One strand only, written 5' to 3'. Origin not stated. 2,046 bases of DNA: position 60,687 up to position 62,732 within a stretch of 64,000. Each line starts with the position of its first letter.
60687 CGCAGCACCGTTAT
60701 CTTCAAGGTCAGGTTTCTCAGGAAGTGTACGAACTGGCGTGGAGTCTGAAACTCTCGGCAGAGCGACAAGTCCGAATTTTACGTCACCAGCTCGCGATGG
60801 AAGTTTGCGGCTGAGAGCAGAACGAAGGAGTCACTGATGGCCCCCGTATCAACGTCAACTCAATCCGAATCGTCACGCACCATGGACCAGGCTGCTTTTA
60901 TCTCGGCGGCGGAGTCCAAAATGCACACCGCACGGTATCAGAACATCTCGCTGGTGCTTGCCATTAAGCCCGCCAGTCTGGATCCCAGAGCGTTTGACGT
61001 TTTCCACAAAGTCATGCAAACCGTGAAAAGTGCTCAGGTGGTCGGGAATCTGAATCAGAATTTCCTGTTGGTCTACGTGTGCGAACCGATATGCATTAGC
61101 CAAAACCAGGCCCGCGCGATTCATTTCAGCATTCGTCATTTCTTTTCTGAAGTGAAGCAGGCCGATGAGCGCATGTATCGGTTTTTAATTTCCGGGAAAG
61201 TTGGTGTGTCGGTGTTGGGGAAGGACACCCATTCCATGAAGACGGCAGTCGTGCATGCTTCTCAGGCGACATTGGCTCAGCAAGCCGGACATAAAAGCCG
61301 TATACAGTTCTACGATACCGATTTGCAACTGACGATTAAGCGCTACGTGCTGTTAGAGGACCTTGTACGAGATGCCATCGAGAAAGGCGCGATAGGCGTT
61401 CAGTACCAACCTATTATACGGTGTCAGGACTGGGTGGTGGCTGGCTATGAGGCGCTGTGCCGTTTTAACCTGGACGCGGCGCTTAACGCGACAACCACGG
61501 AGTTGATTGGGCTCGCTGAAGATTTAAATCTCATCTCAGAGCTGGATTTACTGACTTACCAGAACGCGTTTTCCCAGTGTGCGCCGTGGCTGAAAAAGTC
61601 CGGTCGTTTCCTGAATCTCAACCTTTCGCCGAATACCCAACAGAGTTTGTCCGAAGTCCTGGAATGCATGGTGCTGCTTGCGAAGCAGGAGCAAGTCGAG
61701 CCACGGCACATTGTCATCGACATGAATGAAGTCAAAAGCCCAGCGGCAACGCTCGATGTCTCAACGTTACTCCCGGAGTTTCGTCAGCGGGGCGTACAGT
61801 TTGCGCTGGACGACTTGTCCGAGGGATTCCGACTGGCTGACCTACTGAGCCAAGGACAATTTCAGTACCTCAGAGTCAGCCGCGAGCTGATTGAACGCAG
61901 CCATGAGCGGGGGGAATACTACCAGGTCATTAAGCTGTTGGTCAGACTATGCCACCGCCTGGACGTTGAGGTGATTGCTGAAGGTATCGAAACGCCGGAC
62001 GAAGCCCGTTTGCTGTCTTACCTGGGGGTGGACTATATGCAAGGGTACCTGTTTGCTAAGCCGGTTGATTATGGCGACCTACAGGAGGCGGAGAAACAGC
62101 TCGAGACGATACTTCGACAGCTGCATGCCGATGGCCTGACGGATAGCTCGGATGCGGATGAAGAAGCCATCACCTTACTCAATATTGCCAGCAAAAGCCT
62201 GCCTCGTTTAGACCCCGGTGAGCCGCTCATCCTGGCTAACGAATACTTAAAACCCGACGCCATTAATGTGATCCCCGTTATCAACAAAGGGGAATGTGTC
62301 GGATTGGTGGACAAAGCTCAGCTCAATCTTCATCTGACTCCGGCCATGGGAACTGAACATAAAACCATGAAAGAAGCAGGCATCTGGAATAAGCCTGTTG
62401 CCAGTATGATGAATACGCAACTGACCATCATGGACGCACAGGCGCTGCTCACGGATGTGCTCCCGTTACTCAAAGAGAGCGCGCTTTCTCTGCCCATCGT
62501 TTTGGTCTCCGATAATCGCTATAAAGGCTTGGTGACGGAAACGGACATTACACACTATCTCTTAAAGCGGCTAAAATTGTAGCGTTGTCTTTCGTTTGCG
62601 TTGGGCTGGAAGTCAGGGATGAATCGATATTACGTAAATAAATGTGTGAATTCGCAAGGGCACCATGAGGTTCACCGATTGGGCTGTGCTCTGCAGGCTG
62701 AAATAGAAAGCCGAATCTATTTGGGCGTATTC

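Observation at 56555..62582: c-di-GMP regulatory neighbourhood: VpsT-like regulator with an intact W-L-S-R motif, flanked by an HPP-CBS membrane protein and a degenerate GGDEF-EAL-CBS protein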

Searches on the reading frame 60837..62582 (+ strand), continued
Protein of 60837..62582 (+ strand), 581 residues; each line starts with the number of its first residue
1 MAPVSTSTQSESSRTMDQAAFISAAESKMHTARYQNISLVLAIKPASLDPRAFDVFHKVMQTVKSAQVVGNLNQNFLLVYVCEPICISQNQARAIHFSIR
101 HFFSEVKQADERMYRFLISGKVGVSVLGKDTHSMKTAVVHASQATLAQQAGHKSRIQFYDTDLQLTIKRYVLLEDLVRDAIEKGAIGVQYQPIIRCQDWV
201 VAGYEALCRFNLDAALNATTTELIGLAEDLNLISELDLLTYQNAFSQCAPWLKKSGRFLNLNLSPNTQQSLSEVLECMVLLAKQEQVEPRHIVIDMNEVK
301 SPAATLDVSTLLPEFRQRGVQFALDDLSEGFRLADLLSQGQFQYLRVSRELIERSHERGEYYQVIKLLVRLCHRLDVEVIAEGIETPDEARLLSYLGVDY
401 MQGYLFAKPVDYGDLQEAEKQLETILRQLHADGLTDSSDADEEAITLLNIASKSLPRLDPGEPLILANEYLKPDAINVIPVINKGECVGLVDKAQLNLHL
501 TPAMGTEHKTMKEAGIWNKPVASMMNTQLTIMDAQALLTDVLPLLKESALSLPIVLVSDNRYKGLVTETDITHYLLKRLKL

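Call 56: find_encoding_contigs(protein=P0138, flank=7000, max_places=2)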
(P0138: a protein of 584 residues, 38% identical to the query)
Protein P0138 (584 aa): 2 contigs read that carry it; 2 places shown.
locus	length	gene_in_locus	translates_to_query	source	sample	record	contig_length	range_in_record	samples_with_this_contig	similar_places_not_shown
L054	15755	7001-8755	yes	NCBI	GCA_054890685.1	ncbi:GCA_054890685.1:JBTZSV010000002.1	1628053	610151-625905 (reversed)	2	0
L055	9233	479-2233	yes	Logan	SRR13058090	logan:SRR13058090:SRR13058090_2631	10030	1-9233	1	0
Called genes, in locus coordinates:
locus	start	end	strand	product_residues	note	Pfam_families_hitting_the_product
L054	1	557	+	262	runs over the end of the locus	PF00378:ECH_1, PF16113:ECH_2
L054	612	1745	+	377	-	PF00378:ECH_1, PF16113:ECH_2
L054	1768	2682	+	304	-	PF03446:NAD_binding_2, PF03807:F420_oxidored, PF14833:NAD_binding_11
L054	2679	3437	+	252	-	PF00106:adh_short, PF08659:KR, PF13561:adh_short_C2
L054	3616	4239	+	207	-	PF01965:DJ-1_PfpI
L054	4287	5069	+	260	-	PF00583:Acetyltransf_1 (weak)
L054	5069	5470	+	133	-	PF08818:DUF1801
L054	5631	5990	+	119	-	PF19942:DUF6404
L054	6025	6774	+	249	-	-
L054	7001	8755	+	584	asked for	PF00563:EAL, PF00571:CBS (weak)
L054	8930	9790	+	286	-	PF02798:GST_N (faint), PF13409:GST_N_2 (weak), PF14497:GST_C_3 (weak), PF00043:GST_C, PF13410:GST_C_2, PF21972:Arc1p_N_like (weak)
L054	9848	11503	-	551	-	PF00890:FAD_binding_2 (faint), PF01266:DAO (faint), PF01946:Thi4 (weak), PF13450:NAD_binding_8 (weak), PF21162:ETFQO_UQ-bd, PF05187:Fer4_ETF_QO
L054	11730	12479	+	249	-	PF01012:ETF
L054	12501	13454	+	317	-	PF01012:ETF, PF00766:ETF_alpha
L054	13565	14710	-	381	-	PF00364:Biotin_lipoyl, PF25997:BSH_YhbJ (weak), PF25917:BSH_RND (faint), PF02817:E3_binding, PF00198:2-oxoacid_dh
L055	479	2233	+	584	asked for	PF00563:EAL, PF00571:CBS (weak)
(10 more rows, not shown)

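Call 67: search_protein_families(library=padloc, proteins=[window:60837-62582:+], max_evalue=0.001)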
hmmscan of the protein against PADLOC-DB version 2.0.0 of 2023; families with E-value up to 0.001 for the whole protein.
window:60837-62582:+ (581 aa): 0 families

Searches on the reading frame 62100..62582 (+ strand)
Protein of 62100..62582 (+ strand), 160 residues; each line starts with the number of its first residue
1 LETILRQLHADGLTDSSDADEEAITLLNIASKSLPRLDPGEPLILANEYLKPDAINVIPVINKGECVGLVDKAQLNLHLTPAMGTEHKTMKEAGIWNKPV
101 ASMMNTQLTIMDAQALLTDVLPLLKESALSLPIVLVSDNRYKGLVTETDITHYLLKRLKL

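Call 48: search_protein_families(library=pfam, proteins=[window:62100-62582:+], max_evalue=10)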
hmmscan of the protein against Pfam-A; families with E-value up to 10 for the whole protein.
window:62100-62582:+ (160 aa): 2 families
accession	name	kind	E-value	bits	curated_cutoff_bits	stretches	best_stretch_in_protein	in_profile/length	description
PF00571.33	CBS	-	3.8e-10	40.4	24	2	100-155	1-56/57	CBS domain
PF06970.17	RepA_N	-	0.19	12.1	30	1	129-157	4-32/76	Replication initiator protein A (RepA) N-terminus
